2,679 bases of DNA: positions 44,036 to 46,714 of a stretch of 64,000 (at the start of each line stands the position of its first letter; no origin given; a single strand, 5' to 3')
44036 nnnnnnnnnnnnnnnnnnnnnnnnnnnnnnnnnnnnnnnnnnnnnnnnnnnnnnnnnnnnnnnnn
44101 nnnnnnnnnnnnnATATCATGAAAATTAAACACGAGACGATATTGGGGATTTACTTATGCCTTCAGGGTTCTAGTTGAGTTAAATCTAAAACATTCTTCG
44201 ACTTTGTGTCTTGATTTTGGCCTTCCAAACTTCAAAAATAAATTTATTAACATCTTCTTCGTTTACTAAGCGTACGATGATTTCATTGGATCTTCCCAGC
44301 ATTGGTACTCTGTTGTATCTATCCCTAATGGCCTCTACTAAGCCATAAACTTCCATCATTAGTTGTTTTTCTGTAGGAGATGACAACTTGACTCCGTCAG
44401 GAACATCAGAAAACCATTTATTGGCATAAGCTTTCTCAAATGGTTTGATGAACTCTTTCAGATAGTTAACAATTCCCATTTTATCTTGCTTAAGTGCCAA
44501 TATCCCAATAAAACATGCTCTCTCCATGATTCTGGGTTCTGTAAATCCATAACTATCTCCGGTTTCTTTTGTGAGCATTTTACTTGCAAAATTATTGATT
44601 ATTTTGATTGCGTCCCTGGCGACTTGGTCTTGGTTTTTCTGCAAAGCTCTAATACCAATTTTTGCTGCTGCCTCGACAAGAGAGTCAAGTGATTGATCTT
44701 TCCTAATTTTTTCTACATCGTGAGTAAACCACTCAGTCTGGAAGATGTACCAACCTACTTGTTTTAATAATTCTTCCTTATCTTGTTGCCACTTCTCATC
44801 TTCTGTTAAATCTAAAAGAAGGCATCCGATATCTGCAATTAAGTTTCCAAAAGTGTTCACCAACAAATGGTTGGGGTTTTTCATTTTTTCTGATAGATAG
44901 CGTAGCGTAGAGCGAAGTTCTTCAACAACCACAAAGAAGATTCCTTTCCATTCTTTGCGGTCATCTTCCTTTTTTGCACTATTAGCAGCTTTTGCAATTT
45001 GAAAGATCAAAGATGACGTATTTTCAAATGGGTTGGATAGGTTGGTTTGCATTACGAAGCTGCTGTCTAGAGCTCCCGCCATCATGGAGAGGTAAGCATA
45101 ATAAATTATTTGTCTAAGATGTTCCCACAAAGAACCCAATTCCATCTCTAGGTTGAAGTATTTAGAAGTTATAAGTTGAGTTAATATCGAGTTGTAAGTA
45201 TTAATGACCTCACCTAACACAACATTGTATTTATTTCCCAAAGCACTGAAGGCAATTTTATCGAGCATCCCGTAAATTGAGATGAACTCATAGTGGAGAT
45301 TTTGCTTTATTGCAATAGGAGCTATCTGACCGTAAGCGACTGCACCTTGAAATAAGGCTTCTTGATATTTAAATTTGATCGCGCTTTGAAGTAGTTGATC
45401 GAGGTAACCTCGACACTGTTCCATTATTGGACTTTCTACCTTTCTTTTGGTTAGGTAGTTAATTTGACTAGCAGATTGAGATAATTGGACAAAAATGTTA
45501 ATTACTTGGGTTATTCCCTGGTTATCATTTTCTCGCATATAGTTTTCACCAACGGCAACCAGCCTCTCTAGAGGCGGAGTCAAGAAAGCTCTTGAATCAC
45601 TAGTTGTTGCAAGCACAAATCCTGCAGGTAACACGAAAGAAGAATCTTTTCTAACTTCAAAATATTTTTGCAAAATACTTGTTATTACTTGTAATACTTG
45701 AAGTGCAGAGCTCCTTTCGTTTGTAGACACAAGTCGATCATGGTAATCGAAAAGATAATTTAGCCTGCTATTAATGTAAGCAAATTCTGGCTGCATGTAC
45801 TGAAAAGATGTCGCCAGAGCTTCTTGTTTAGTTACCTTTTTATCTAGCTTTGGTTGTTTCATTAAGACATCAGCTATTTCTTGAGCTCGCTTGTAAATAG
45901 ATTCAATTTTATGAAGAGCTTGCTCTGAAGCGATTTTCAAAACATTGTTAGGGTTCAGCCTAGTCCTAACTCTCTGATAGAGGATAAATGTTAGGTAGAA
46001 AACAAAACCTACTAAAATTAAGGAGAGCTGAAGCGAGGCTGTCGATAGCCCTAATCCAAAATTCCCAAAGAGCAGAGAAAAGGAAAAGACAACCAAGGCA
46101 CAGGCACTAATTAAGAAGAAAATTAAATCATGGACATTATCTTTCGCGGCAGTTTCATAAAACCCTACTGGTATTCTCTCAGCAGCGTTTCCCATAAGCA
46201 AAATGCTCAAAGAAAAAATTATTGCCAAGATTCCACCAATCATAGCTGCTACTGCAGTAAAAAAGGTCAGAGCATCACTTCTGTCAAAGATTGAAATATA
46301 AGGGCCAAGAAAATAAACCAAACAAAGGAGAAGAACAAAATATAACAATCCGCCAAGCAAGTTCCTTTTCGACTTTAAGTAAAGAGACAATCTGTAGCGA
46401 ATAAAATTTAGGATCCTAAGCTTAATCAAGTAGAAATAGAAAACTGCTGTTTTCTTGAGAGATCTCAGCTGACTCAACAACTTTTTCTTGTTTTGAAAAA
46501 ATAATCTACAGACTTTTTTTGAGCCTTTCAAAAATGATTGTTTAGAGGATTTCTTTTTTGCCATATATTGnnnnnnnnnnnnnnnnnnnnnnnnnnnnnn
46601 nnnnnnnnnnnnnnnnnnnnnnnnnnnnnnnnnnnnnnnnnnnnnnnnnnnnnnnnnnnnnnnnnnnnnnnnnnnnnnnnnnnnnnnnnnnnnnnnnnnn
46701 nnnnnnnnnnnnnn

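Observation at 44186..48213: Uncharacterised three-gene operon: Rx5H protein, unknown protein and 792-aa membrane protein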

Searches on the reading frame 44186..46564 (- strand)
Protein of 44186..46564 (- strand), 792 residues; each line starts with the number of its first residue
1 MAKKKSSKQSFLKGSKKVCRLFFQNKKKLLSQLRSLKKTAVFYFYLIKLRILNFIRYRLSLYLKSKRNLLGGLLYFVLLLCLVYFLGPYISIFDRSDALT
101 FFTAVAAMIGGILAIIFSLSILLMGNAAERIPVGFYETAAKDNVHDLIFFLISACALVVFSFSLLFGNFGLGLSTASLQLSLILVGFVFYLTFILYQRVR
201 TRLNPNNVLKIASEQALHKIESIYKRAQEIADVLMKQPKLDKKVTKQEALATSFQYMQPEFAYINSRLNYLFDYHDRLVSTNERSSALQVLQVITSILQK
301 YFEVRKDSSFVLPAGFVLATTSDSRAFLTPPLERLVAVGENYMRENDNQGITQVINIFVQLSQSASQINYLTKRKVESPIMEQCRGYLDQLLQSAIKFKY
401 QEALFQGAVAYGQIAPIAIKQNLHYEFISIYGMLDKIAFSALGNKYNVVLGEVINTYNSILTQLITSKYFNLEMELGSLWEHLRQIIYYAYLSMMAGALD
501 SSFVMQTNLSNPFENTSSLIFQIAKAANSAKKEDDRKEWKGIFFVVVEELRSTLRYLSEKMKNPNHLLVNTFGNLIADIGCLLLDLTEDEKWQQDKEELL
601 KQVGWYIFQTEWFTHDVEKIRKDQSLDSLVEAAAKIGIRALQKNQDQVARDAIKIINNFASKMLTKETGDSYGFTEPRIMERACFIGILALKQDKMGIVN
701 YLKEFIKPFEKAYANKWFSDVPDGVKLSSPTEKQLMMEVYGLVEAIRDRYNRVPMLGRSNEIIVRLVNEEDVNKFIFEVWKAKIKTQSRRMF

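Call 3: search_protein_families(library=pfam, proteins=[window:44186-46564:-], max_evalue=1)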
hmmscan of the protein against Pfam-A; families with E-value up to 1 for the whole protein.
window:44186-46564:- (792 aa): 2 families
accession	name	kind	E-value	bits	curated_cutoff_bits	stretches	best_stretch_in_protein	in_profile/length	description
PF12938.12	M_domain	-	0.046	13.9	25.6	1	291-406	48-163/243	M domain of GW182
PF12862.13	ANAPC5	-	0.34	11.5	23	0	266-330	16-79/91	Anaphase-promoting complex subunit 5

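Call 4: search_protein_families(library=padloc, proteins=[window:44186-46564:-], max_evalue=1)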
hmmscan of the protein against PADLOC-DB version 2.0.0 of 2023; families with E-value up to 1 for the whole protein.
window:44186-46564:- (792 aa): 0 families

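Call 6: search_protein_families(library=ncbifam, proteins=[window:44186-46564:-], max_evalue=1)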
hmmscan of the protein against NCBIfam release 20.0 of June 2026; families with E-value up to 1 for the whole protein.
window:44186-46564:- (792 aa): 0 families

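Call 7: search_protein_families(library=phrogs, proteins=[window:44186-46564:-], max_evalue=1)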
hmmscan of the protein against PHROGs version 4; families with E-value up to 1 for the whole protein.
window:44186-46564:- (792 aa): 0 families

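Call 8: find_homologous_proteins(query=window:44186-46564:-)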
Query window:44186-46564:- (792 aa): 64 proteins with E <= 0.001 among 8000 candidates.
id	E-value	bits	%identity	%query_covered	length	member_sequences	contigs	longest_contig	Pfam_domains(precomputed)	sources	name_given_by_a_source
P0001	0.0e+0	1594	95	96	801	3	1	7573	-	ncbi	-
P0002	0.0e+0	1265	73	98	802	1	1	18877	-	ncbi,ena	-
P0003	0.0e+0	1236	70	100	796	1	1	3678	-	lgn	-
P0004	0.0e+0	1234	71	99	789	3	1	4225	-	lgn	-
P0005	0.0e+0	1234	71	98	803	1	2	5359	-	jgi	jgi:hypothetical protein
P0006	0.0e+0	1225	70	98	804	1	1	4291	-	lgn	-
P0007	0.0e+0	1224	70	98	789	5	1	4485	-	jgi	-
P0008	0.0e+0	1222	72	96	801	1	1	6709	-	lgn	-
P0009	0.0e+0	1218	70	96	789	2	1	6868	-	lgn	-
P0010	0.0e+0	1217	69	99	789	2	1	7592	-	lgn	-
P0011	0.0e+0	1212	69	98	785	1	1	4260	-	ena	-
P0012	0.0e+0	1206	70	96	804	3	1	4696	-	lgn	-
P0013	0.0e+0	1204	70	99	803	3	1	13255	-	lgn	-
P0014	0.0e+0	1204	70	98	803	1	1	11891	-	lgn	-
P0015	0.0e+0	1204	70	96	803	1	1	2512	-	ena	-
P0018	0.0e+0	1198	70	97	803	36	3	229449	-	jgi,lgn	-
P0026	0.0e+0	1183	69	97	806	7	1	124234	-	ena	-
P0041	1.2e-231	789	50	96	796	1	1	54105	-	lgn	-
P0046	1.5e-203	696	46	98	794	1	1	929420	-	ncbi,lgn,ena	-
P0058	1.0e-159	551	38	96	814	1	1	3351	-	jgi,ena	-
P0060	4.5e-132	460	35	97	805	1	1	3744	-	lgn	-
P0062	1.4e-80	290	27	90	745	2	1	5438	-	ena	-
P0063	3.7e-5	40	23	49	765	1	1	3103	-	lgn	-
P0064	5.8e-5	40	23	50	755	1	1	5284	-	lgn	-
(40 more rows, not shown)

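Call 11: find_encoding_contigs(protein=P0018, flank=8000, max_places=3)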
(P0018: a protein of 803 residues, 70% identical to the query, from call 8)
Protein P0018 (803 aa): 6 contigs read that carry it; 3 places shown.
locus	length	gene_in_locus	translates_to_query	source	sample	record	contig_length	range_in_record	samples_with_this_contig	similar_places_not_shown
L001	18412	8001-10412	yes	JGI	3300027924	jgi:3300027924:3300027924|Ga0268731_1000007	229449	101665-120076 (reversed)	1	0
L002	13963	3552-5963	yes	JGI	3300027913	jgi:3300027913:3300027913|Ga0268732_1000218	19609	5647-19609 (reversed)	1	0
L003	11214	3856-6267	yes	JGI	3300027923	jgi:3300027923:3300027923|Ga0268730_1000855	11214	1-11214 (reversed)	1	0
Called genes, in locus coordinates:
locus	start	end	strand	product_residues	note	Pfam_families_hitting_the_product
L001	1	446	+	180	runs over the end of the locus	-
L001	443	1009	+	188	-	-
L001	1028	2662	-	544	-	-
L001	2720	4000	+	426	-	PF00376:MerR, PF12728:HTH_17, PF13411:MerR_1, PF14279:HNH_5 (faint)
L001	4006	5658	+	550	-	PF03602:Cons_hypoth95 (faint), PF01555:N6_N4_Mtase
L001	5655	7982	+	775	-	PF04851:ResIII, PF19778:RE_endonuc (weak)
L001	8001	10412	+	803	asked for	-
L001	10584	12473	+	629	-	-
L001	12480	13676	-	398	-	PF07690:MFS_1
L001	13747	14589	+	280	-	PF00583:Acetyltransf_1, PF18014:Acetyltransf_18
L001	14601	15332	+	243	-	PF01411:tRNA-synt_2c, PF07973:tRNA_SAD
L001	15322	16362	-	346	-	PF01212:Beta_elim_lyase, PF00266:Aminotran_5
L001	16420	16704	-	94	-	PF01503:PRA-PH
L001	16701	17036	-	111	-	PF01502:PRA-CH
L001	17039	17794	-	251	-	PF00977:His_biosynth, PF01207:Dus (faint), PF03060:NMO (faint)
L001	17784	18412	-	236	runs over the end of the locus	PF00977:His_biosynth, PF01207:Dus (faint), PF03060:NMO (faint)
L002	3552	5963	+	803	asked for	-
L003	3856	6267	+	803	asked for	-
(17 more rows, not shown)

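Call 12: find_encoding_contigs(protein=P0046, flank=8000, max_places=2)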
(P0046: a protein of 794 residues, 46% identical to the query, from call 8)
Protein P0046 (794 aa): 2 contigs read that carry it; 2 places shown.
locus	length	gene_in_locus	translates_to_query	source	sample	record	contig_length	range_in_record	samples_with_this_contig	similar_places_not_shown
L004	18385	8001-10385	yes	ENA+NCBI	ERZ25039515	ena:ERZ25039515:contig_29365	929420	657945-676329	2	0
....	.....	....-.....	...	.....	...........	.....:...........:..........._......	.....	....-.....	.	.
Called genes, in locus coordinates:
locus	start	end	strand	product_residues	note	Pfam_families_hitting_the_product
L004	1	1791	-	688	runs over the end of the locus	PF11775:CobT_C, PF00092:VWA (weak)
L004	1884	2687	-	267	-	-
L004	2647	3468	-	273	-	-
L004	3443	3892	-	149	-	-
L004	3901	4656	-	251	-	PF01555:N6_N4_Mtase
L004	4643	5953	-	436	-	PF02195:ParB_N, PF01555:N6_N4_Mtase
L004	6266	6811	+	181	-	-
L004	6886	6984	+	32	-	-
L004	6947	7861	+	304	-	PF14022:DUF4238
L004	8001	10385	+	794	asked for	-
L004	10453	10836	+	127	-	-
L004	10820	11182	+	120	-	-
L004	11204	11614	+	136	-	-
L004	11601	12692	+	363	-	-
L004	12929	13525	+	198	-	-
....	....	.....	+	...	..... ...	-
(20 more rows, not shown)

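Call 13: find_encoding_contigs(protein=P0026, flank=8000, max_places=2)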
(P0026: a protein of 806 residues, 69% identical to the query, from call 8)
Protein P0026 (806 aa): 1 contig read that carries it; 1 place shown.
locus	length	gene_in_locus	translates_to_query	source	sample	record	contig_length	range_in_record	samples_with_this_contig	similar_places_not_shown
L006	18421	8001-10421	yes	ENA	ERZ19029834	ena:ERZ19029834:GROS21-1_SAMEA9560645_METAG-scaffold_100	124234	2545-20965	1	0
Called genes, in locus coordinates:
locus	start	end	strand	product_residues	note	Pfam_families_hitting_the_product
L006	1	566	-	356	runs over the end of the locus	PF02463:SMC_N, PF13175:AAA_15, PF13476:AAA_23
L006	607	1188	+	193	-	-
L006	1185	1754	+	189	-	-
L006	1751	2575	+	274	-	PF01909:NTP_transf_2 (weak)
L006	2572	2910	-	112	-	-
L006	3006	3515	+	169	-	PF00293:NUDIX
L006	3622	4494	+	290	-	PF01844:HNH, PF14279:HNH_5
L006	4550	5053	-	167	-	-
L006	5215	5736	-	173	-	-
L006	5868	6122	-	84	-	-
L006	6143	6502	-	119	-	-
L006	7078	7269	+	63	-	PF12728:HTH_17, PF13411:MerR_1, PF00376:MerR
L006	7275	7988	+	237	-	-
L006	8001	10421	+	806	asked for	-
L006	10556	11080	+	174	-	-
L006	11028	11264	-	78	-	PF12844:HTH_19, PF13560:HTH_31, PF13413:HTH_25 (faint), PF13443:HTH_26, PF01381:HTH_3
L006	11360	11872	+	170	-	-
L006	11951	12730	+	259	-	-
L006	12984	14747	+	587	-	PF00239:Resolvase (weak), PF07508:Recombinase (weak)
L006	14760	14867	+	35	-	-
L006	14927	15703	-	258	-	PF04402:SIMPL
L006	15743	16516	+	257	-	PF03372:Exo_endo_phos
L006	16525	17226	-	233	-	PF01863:YgjP-like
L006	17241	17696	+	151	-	PF02502:LacAB_rpiB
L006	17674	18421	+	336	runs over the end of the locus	PF00162:PGK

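Call 14: find_encoding_contigs(protein=P0041, flank=8000, max_places=2)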
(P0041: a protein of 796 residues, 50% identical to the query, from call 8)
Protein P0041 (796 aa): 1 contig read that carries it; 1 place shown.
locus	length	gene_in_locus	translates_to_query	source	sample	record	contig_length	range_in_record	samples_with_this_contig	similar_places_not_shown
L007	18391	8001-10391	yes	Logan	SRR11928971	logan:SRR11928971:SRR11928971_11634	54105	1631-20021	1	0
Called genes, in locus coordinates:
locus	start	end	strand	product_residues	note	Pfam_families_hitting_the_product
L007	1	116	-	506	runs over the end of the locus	PF00239:Resolvase, PF07508:Recombinase, PF13408:Zn_ribbon_recom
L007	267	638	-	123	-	-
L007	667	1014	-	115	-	-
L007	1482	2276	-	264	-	-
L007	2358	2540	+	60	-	PF12728:HTH_17, PF13411:MerR_1, PF00376:MerR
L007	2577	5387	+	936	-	PF04313:HSDR_N (weak), PF00270:DEAD, PF04851:ResIII, PF18766:SWI2_SNF2, PF08463:EcoEI_R_C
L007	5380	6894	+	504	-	PF12161:HsdM_N, PF07669:Eco57I, PF02384:N6_Mtase, PF01170:UPF0020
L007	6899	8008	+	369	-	PF01420:Methylase_S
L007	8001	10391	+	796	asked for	-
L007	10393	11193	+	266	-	PF18730:HEPN_Cthe2314 (faint)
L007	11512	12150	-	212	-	-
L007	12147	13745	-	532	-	PF00239:Resolvase, PF07508:Recombinase, PF13408:Zn_ribbon_recom (weak)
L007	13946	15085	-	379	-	-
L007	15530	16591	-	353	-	-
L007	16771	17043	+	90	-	PF02583:Trns_repr_metal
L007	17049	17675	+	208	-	PF13628:DUF4142, PF03713:DUF305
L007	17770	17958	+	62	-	-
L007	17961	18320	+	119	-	PF13473:Cupredoxin_1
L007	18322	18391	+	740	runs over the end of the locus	PF00403:HMA, PF00122:E1-E2_ATPase, PF00702:Hydrolase, PF08282:Hydrolase_3 (weak)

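Call 17: find_related_loci(query=A1, collection=genome_contigs, flank=10000)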
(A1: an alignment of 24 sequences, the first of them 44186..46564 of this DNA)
Query A1 (792 aa) in genome_contigs; peptide patterns used: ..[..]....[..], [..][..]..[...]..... (x = any residue, [..] = any of these).
50 stretches matched a pattern; 13 encode a relative of the query (tblastn E <= 1e-3); 13 distinct loci.
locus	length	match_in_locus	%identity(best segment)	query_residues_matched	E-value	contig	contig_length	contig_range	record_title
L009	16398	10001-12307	70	26-792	0e+0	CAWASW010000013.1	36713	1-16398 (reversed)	MAG: Candidatus Woesebacteria bacterium isolate MFD02832.bin.1.153 genome assembly, contig: contig_41422, whole genome s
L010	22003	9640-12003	68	5-792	0e+0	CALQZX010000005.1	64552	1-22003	MAG: Parcubacteria group bacterium isolate MiH-14oct19-109 genome assembly, contig: MiH-14oct19-C631, whole genome shotg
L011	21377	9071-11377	70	26-792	0e+0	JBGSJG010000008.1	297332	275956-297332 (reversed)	MAG: Patescibacteria group bacterium isolate JTS-AC151 k141_2430206, whole genome shotgun sequence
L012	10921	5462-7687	51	42-785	0e+0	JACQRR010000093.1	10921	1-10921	MAG: Candidatus Roizmanbacteria bacterium isolate NC_groundwater_1364_Ag_S-0.2um_37_64 S_p2_S4_coassembly_k141_2117494,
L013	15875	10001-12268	50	27-785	0e+0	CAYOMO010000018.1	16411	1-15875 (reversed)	MAG TPA_asm: uncultured Gammaproteobacteria bacterium isolate SRP292972_co1_31 genome assembly, contig: NODE_1550_length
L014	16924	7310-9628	70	16-787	0e+0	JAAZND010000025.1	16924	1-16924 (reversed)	MAG: Candidatus Beckwithbacteria bacterium isolate AS27yjCOA_127 38036_AS27, whole genome shotgun sequence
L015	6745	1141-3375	50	37-784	0e+0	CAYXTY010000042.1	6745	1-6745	MAG TPA_asm: uncultured Gammaproteobacteria bacterium isolate SRP286056_co1_91 genome assembly, contig: NODE_15739_lengt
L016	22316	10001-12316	46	11-783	0e+0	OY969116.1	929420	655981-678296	MAG: uncultured Candidatus Berkelbacteria bacterium isolate MFD04408.bin.c.6 genome assembly, chromosome: 1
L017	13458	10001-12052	45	91-780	0e+0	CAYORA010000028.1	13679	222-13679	MAG TPA_asm: uncultured Gammaproteobacteria bacterium isolate SRP170004_co1_164 genome assembly, contig: NODE_7115_lengt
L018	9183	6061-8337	42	30-780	0e+0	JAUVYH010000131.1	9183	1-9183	MAG: Candidatus Neomarinimicrobiota bacterium isolate CSMAG_1237 CSMAG_1237_k141_2027777_length_9183_cov_6.9854, whole g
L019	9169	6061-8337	42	30-780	0e+0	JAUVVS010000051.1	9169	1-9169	MAG: Deltaproteobacteria bacterium isolate CSMAG_1170 CSMAG_1170_k127_5448926_length_9169_cov_10.1847, whole genome shot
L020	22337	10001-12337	37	9-785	2e-160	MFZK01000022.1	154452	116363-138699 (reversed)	MAG: Candidatus Roizmanbacteria bacterium RIFCSPHIGHO2_02_FULL_37_13b rifcsphigho2_02_scaffold_95, whole genome shotgun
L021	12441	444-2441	28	58-727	9e-78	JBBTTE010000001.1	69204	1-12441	MAG: Patescibacteria group bacterium isolate H32-bin050_1 H32_bin050_1_000000000001, whole genome shotgun sequence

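Call 18: find_related_loci(query=A1, collection=metagenome_contigs, flank=10000)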
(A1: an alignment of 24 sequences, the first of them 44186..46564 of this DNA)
Query A1 (792 aa) in metagenome_contigs; peptide patterns used: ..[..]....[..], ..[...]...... (x = any residue, [..] = any of these).
125 stretches matched a pattern; 19 encode a relative of the query (tblastn E <= 1e-3); 19 distinct loci.
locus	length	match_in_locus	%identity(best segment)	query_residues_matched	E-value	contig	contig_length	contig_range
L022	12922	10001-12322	73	16-788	0e+0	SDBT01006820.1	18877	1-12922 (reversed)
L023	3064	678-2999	71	16-788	0e+0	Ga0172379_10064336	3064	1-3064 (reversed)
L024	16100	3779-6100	70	15-787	0e+0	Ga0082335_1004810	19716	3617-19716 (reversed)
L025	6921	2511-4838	70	15-789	0e+0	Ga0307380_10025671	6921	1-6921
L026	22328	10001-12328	70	26-792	0e+0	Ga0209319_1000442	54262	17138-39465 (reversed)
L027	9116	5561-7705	67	31-788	0e+0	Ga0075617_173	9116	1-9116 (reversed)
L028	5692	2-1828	72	185-792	0e+0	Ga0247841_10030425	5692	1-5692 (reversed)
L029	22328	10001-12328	70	26-792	0e+0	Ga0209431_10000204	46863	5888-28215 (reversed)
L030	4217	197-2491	50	16-783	0e+0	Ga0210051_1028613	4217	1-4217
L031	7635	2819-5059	50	36-785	0e+0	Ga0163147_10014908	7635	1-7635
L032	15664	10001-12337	50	17-792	0e+0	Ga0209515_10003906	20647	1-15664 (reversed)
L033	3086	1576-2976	73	25-490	0e+0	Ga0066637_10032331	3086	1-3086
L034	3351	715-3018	38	22-784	6e-177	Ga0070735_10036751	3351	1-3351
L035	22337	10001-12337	37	9-785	1e-160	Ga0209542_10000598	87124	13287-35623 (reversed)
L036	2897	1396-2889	47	38-535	5e-141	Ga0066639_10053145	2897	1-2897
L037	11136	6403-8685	34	27-785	3e-133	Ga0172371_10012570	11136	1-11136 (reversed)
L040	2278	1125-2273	40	22-396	1e-85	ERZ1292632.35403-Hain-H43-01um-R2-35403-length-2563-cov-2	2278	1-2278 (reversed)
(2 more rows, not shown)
